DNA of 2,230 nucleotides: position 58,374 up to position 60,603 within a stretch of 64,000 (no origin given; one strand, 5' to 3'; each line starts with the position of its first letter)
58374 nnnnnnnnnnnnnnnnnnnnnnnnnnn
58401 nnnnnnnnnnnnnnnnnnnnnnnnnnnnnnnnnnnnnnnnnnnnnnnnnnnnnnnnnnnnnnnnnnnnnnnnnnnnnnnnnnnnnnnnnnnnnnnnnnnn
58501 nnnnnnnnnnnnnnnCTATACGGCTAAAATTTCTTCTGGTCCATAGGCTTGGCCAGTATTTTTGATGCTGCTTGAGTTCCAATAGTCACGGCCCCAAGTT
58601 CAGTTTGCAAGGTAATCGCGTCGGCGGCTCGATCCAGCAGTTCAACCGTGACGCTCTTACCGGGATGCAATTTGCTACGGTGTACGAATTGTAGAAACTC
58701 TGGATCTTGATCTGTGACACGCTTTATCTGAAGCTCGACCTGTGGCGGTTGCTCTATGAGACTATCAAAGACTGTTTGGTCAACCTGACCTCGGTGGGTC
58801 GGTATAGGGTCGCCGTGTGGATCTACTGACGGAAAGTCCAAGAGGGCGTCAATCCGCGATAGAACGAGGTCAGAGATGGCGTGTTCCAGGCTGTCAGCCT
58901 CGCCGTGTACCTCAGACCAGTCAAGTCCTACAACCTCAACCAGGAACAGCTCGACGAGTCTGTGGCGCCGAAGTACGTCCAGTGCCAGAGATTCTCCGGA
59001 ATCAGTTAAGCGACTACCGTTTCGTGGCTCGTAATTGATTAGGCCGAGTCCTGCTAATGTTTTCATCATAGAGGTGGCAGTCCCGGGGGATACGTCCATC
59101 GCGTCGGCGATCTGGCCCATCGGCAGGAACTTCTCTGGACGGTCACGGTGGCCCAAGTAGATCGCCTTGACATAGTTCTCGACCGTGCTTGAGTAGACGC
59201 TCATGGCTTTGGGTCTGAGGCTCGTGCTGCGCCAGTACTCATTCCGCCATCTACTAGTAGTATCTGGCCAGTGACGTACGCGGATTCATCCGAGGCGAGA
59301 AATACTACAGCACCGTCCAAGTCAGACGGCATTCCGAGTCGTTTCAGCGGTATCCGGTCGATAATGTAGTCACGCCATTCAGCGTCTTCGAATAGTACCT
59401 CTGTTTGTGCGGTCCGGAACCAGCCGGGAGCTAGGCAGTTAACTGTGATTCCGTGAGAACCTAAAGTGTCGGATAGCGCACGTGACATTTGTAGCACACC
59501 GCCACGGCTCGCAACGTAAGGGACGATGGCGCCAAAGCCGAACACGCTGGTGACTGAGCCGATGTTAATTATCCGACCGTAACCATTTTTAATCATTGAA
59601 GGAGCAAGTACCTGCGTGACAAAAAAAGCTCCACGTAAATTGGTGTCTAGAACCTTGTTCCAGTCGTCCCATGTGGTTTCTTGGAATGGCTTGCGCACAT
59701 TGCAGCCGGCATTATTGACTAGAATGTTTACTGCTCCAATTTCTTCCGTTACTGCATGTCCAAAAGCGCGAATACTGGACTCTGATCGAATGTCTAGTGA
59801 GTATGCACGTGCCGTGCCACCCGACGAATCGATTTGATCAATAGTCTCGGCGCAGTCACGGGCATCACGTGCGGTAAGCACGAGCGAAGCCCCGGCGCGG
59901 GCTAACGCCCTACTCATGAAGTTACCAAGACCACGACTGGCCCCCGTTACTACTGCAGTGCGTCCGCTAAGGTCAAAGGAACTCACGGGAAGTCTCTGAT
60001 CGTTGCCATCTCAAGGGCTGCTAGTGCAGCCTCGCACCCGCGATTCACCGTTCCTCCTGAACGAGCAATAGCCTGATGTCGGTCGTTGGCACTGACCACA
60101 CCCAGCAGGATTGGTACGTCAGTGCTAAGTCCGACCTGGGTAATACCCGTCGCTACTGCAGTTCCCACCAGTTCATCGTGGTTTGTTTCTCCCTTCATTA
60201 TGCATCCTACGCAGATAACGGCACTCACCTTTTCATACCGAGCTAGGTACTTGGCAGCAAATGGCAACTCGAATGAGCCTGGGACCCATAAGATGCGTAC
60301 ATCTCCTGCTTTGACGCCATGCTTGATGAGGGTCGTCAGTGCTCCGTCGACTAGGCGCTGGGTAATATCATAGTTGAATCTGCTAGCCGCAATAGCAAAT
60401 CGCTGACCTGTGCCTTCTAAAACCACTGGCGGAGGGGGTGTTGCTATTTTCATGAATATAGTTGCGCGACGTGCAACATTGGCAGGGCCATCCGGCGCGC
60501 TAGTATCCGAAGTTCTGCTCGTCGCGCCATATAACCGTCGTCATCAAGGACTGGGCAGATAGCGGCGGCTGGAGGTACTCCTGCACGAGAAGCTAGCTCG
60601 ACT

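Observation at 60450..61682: Riboflavin synthase fused to DHBP synthase; operon lacks a GTP cyclohydrolase II domain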

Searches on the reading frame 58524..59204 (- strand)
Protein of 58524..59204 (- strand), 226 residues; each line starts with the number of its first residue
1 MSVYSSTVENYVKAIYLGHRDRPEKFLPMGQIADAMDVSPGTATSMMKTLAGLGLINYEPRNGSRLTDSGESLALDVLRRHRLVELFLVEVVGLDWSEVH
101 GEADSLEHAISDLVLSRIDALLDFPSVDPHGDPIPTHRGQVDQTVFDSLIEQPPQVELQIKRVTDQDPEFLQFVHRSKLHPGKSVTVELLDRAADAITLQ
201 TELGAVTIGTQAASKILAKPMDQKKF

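Call 3: search_protein_families(library=pfam, proteins=[window:58524-59204:-])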
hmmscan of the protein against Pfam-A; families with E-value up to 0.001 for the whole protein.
window:58524-59204:- (226 aa): 4 families
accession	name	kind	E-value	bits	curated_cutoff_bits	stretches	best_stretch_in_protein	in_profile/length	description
PF02742.21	Fe_dep_repr_C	-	3.8e-28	97.7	27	1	67-136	1-70/70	Iron dependent repressor, metal binding and dimerisation domain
PF01325.25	Fe_dep_repress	-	3.6e-08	33.9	26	1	5-63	3-59/60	Iron dependent repressor, N-terminal DNA binding domain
PF04023.20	FeoA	-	2.7e-05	24.6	23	1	153-219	7-73/74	FeoA domain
PF01047.28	MarR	-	0.00046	20.5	24.6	1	28-61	19-52/59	MarR family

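Call 53: search_protein_families(library=ncbifam, proteins=[window:58524-59204:-], max_evalue=1e-10)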
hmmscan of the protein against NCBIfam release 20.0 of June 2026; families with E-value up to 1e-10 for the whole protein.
window:58524-59204:- (226 aa): 4 families
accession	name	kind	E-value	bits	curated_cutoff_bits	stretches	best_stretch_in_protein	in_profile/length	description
NF047407.1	TransRegMntRTherm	equivalog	7.1e-44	150.2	350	1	5-202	7-207/227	manganese-dependent transcriptional regulator MntR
NF053665.1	TransRegDtxRActin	equivalog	9.3e-25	87.4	290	1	8-193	8-204/233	iron-dependent transcriptional repressor DtxR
NF008273.0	PRK11050.1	equivalog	1.4e-14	54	153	1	31-120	59-147/156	manganese-binding transcriptional regulator MntR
NF003025.0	PRK03902.1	equivalog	2.4e-12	47.1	138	1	7-124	5-119/142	transcriptional regulator MntR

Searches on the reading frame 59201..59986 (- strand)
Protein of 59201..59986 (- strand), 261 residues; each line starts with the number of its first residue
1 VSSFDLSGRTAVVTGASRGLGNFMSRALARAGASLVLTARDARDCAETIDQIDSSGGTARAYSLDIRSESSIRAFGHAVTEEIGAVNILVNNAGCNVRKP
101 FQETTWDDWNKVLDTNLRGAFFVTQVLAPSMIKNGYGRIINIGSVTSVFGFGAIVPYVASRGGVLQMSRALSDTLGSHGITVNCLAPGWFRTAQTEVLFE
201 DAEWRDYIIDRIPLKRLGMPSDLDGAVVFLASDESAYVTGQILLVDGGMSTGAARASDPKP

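Call 3: search_protein_families(library=pfam, proteins=[window:59201-59986:-])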
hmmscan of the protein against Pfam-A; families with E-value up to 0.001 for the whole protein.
window:59201-59986:- (261 aa): 3 families
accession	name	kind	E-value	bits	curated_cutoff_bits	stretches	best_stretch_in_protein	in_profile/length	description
PF13561.12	adh_short_C2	-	7e-59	199.7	27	1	15-250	1-236/236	Enoyl-(Acyl carrier protein) reductase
PF00106.31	adh_short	-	6.8e-52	176.2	26.6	1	10-201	2-193/195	short chain dehydrogenase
PF08659.16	KR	-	7.7e-15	55.7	22.6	1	10-160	2-152/180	KR domain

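Call 53: search_protein_families(library=ncbifam, proteins=[window:59201-59986:-], max_evalue=1e-10)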
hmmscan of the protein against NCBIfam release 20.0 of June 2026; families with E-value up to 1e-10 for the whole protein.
window:59201-59986:- (261 aa): 206 families (the best 25 are shown)
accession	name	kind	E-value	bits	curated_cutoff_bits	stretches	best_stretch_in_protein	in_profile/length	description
NF006070.0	PRK08213.1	subfamily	3e-73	246.5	279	1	3-250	7-257/259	gluconate 5-dehydrogenase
NF004778.0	PRK06124.1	equivalog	8.6e-70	235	303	1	2-250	5-253/256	SDR family oxidoreductase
NF005559.1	PRK07231.1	subfamily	6e-66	222.5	215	1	6-250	2-248/249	glucose 1-dehydrogenase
TIGR01830.1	3oxo_ACP_reduc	equivalog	7.9e-65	218.9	297.75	1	11-249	1-238/239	3-oxoacyl-[acyl-carrier-protein] reductase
NF009466.0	PRK12826.1-2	subfamily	1e-64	218.4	222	1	9-251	4-246/248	3-oxoacyl-ACP reductase FabG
NF005390.0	PRK06935.1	equivalog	2.2e-64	217.3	369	1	1-249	8-255/258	2-dehydro-3-deoxy-D-gluconate 5-dehydrogenase KduD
TIGR01832.1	kduD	equivalog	2.6e-64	217.1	338.85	1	4-249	1-245/248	2-dehydro-3-deoxy-D-gluconate 5-dehydrogenase KduD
NF005711.0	PRK07523.1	subfamily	9.6e-63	212.1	413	1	3-251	5-253/255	SDR family oxidoreductase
NF004197.0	PRK05653.1-1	equivalog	1.2e-61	208.5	332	1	5-250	4-247/249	3-oxoacyl-ACP reductase FabG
NF005488.0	PRK07097.1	equivalog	3.8e-61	206.5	369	1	2-249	4-257/266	gluconate 5-dehydrogenase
NF005983.0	PRK08085.1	equivalog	3.8e-60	203.6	408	1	4-250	5-251/254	gluconate 5-dehydrogenase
NF004198.0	PRK05653.1-3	equivalog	4.1e-59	200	296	1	6-249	5-246/248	3-oxoacyl-ACP reductase FabG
NF005402.0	PRK06949.1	equivalog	3.8e-58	196.7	358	1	3-250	4-259/260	SDR family oxidoreductase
NF009464.0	PRK12824.1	subfamily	4.5e-57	193.5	269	1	9-249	3-242/245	3-oxoacyl-ACP reductase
NF005446.0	PRK07035.1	equivalog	1.2e-56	191.9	373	1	2-250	5-254/255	SDR family oxidoreductase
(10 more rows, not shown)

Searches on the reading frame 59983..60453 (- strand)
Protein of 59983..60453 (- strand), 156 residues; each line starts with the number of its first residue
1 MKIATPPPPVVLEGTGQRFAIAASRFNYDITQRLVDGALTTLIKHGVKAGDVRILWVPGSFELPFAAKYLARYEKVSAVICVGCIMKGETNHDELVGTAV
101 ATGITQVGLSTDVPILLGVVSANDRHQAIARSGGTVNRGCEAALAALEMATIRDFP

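Call 3: search_protein_families(library=pfam, proteins=[window:59983-60453:-])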
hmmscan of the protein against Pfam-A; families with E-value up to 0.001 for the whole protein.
window:59983-60453:- (156 aa): 1 family
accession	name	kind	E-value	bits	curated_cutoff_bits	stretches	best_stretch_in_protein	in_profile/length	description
PF00885.24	DMRL_synthase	-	1.5e-46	158.2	26.7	1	17-152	2-137/139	6,7-dimethyl-8-ribityllumazine synthase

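Call 4: search_protein_families(library=ncbifam, proteins=[window:59983-60453:-])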
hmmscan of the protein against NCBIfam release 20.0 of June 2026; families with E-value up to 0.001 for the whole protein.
window:59983-60453:- (156 aa): 4 families
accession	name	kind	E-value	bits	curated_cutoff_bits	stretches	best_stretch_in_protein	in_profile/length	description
TIGR00114.1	lumazine-synth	equivalog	1.1e-39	135.7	84.6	1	18-151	2-136/138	6,7-dimethyl-8-ribityllumazine synthase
NF000814.0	PRK00061.2-2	equivalog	5.5e-24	84.7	174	1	18-152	19-154/160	6,7-dimethyl-8-ribityllumazine synthase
NF009084.0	PRK12419.1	equivalog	5.2e-19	68.4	160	1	15-149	12-150/166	6,7-dimethyl-8-ribityllumazine synthase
TIGR01506.1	ribC_arch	equivalog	8.7e-05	22.5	100.55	1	55-120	34-97/151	riboflavin synthase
